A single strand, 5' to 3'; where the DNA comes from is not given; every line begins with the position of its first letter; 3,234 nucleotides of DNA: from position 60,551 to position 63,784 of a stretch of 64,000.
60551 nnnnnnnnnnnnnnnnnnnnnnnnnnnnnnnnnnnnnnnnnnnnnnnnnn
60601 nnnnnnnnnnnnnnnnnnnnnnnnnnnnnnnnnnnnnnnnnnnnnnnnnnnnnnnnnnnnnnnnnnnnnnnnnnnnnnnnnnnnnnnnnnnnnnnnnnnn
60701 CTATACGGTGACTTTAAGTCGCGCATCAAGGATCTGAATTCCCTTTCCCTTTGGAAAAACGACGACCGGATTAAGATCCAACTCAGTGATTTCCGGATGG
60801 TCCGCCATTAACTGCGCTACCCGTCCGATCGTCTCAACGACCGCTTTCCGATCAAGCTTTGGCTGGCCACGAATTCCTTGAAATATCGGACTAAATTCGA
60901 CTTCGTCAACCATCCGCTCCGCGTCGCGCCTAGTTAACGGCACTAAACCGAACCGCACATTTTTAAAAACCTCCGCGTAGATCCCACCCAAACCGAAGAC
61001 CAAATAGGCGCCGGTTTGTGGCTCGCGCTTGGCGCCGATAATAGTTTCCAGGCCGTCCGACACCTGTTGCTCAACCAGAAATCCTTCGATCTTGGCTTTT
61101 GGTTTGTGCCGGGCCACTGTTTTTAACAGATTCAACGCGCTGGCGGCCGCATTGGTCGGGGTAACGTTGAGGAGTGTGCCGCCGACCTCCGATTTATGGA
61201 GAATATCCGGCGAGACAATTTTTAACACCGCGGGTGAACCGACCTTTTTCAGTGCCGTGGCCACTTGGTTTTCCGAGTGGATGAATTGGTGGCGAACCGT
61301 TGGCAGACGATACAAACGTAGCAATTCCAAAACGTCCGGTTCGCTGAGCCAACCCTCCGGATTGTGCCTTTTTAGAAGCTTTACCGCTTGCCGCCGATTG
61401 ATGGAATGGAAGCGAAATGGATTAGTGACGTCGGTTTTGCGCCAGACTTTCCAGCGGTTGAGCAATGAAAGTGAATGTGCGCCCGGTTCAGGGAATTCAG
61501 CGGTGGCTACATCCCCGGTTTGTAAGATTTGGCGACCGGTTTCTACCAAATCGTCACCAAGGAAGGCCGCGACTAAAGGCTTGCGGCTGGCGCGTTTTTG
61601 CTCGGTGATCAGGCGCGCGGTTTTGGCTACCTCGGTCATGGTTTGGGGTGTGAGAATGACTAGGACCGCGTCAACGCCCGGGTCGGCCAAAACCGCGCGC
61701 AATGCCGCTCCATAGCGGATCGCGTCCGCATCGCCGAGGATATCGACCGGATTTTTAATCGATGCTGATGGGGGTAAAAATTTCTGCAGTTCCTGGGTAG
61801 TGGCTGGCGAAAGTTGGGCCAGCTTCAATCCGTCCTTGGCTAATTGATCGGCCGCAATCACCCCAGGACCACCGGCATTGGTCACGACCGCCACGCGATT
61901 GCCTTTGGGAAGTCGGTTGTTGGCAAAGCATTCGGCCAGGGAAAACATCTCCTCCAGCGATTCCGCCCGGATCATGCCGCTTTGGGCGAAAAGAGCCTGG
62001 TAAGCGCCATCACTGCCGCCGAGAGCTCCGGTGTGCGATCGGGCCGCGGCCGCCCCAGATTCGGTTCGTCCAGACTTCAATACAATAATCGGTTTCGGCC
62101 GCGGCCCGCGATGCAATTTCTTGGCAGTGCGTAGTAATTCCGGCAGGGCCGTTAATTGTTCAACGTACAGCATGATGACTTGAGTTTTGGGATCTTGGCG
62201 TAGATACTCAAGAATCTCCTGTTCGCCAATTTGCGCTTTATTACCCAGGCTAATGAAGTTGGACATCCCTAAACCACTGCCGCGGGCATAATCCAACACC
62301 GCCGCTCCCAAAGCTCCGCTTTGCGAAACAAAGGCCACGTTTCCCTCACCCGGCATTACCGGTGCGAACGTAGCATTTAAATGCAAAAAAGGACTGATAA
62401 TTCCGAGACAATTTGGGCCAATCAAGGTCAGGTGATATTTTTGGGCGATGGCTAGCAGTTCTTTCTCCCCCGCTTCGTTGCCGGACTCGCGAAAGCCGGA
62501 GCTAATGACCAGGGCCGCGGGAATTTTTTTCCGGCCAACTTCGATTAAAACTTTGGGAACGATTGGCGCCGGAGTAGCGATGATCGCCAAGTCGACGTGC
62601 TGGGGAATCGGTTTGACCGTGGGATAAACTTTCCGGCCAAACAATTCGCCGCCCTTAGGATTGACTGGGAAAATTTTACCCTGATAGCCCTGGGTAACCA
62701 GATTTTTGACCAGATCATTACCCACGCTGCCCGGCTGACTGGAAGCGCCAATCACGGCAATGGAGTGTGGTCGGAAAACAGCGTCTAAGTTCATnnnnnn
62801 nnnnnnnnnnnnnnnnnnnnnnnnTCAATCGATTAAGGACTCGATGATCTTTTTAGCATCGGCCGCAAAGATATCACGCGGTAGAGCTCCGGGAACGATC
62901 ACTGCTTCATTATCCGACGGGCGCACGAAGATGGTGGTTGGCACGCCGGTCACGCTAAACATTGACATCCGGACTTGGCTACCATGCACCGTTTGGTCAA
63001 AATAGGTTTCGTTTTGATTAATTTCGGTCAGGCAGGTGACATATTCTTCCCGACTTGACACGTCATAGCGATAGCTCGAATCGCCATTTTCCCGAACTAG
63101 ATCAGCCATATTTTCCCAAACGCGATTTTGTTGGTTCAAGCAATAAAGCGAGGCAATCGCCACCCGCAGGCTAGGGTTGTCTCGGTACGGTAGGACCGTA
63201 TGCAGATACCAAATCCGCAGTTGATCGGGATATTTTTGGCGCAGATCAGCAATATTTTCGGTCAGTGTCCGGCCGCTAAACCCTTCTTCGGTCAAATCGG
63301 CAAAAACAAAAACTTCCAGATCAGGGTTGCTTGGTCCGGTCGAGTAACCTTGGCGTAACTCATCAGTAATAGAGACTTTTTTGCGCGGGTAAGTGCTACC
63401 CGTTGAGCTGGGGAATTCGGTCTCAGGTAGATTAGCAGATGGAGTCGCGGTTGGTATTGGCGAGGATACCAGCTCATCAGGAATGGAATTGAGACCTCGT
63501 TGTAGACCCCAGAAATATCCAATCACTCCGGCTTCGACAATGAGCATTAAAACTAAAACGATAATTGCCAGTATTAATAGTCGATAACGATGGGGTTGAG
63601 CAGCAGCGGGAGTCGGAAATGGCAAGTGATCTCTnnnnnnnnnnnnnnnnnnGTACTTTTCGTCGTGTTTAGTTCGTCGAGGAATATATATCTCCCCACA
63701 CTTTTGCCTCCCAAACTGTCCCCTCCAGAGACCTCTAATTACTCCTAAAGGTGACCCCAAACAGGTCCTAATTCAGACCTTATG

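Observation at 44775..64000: Two copies of a ~350-bp non-coding MITE-like element in inverted orientation bracket an 18.5-kb accessory segment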

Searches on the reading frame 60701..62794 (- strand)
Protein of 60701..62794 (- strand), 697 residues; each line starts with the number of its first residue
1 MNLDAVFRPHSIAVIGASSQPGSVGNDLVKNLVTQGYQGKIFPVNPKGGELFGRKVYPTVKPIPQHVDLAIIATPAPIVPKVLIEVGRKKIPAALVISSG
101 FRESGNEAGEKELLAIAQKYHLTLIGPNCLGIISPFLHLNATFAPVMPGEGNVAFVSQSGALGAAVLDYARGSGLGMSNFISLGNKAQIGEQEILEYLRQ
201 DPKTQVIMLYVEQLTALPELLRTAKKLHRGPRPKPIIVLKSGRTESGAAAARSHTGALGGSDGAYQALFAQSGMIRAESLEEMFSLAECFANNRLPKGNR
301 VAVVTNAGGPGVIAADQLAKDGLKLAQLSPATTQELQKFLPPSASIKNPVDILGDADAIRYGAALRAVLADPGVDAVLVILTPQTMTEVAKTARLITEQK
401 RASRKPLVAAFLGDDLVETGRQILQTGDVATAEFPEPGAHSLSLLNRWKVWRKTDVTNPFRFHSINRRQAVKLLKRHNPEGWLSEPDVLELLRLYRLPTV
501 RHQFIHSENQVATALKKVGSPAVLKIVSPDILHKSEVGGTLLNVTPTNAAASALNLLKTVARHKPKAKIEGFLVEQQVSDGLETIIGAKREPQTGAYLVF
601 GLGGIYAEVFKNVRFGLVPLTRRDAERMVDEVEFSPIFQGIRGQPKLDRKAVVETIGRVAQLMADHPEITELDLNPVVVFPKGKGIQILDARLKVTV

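Call 7: find_encoding_contigs(protein=window:60701-62794:-, flank=10000, max_places=6)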
Protein window:60701-62794:- (697 aa): 1 contig read that carries it; 1 place shown.
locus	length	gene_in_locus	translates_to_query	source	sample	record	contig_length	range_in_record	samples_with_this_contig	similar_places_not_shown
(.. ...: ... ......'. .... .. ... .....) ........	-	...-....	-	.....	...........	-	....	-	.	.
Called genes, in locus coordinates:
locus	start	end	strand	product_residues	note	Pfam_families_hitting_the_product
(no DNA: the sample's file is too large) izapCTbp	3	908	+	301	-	?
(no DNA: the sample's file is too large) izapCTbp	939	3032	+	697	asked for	PF02629:CoA_binding, PF13380:CoA_binding_2, PF13607:Succ_CoA_lig, PF19045:Ligase_CoA_2, PF13549:ATP-grasp_5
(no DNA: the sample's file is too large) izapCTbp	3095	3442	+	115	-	-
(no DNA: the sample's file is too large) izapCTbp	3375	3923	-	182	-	-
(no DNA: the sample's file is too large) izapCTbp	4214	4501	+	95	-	PF13744:HTH_37 (weak), PF01381:HTH_3, PF13560:HTH_31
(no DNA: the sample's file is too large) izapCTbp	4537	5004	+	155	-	PF00258:Flavodoxin_1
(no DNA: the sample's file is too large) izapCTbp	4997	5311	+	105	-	?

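Call 8: search_protein_families(library=pfam, proteins=[window:60701-62794:-])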
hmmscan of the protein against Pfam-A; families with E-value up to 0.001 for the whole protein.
window:60701-62794:- (697 aa): 6 families
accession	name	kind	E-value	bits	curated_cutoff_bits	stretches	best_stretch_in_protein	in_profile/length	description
PF13549.11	ATP-grasp_5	-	6.4e-64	215.8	27.6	1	479-695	6-221/221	ATP-grasp domain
PF13607.11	Succ_CoA_lig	-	5.5e-50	169.1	27.4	1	150-290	1-138/138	Succinyl-CoA ligase like flavodoxin domain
PF13380.12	CoA_binding_2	-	4e-26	92.2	22.8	1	11-133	2-114/116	CoA binding domain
PF19045.5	Ligase_CoA_2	-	9.1e-16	58.7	23.7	1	301-429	1-134/162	Ligase-CoA domain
PF02629.25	CoA_binding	-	1.1e-12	48.9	22.3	1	9-100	3-97/97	CoA binding domain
PF00549.24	Ligase_CoA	-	0.0002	21.9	24.5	0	156-212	1-59/128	CoA-ligase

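Call 28: list_cluster_members(proteins=[P0001, window:60701-62794:-, window:56988-58814:-, window:42614-43909:+, window:50610-51821:-, window:48439-49536:+, window:2981-3886:+, window:25955-27382:+, window:29068-30558:+, window:62825-63634:-])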
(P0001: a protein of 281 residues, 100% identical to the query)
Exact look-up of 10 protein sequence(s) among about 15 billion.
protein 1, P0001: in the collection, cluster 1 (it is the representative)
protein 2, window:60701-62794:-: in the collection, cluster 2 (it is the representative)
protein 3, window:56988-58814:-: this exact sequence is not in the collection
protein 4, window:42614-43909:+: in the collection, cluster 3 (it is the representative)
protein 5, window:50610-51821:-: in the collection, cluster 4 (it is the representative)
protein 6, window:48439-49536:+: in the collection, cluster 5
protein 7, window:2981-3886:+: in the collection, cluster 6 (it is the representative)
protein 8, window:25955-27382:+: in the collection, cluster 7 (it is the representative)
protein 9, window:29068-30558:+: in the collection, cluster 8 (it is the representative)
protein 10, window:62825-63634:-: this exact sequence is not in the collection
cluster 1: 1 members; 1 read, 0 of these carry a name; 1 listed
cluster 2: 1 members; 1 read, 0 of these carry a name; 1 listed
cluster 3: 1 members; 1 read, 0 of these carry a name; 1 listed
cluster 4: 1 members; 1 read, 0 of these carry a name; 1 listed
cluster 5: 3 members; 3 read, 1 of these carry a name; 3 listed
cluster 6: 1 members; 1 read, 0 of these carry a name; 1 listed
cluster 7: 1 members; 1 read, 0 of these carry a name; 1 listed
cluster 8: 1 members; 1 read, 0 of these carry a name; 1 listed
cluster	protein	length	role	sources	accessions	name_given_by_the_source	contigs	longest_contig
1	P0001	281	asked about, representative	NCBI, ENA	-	-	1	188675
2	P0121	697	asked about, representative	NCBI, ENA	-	-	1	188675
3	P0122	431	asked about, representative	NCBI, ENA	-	-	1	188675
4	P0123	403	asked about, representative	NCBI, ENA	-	-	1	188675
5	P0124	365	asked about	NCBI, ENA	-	-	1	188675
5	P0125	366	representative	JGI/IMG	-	D-alanine-D-alanine ligase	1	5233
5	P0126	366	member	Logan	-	-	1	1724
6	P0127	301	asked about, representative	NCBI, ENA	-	-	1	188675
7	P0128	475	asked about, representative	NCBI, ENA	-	-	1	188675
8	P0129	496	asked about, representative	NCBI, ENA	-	-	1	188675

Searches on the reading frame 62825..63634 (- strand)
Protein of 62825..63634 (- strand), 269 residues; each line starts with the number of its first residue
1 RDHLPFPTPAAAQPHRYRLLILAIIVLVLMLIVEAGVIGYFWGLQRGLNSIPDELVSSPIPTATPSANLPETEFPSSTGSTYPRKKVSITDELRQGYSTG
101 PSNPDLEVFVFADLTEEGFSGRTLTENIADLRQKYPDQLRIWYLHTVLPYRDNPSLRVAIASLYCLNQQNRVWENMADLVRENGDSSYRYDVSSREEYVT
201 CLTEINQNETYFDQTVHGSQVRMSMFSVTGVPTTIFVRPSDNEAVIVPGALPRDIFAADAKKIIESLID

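Call 32: search_protein_families(library=pfam, max_evalue=0.01, proteins=[window:62825-63634:-])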
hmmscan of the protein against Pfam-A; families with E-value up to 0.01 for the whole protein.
window:62825-63634:- (269 aa): 1 family
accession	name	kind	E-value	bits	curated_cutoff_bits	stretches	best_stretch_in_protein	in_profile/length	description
PF13098.12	Thioredoxin_2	-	0.0013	19.4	27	1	183-258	36-102/104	Thioredoxin-like domain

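Call 36: find_homologous_proteins(query=window:62825-63634:-, max_evalue=1e-10)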
Query window:62825-63634:- (269 aa): 2 proteins with E <= 1e-10 among 707 candidates.
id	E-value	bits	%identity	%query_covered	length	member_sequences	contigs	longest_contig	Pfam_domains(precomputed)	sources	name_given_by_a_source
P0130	4.6e-177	605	100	100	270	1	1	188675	-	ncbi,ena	-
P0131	1.7e-42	164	36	93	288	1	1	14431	-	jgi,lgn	jgi:hypothetical protein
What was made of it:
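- Checked: The database protein for that gene is 270 aa, 100% identical and fully covering the 269-aa ORF that starts at the ATG at 63634 (call 36).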

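Call 37: find_encoding_contigs(protein=P0131, flank=10000, max_places=4)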
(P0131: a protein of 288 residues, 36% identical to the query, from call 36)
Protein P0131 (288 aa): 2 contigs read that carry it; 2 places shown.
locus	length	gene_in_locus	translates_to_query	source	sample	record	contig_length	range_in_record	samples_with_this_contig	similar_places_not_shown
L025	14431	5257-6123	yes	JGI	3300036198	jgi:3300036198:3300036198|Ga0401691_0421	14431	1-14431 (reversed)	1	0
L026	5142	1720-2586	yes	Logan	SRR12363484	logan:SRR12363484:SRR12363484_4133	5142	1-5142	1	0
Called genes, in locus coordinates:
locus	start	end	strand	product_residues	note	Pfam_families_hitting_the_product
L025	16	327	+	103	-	PF10343:Q_salvage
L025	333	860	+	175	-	PF13302:Acetyltransf_3, PF13420:Acetyltransf_4, PF13673:Acetyltransf_10, PF00583:Acetyltransf_1, PF13508:Acetyltransf_7, PF08445:FR47 (faint)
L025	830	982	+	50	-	-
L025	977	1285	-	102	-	-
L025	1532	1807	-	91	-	-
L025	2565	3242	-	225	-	-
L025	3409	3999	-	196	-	-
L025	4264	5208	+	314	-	-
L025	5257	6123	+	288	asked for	-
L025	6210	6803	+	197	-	-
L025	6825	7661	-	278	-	-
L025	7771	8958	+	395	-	PF02163:Peptidase_M50, PF17820:PDZ_6 (weak)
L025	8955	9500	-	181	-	PF01327:Pep_deformylase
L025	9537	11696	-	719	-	PF04932:Wzy_C, PF00515:TPR_1 (faint), PF07719:TPR_2 (faint), PF13181:TPR_8 (faint), PF13432:TPR_16 (weak)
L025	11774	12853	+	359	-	PF06723:MreB_Mbl, PF00022:Actin (weak), PF25216:Volactin (weak), PF00012:HSP70, PF11104:PilM_2 (faint), PF14450:FtsA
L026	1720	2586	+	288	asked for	-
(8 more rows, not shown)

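Call 46: find_encoding_contigs(protein=P0130, flank=10000, max_places=6)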
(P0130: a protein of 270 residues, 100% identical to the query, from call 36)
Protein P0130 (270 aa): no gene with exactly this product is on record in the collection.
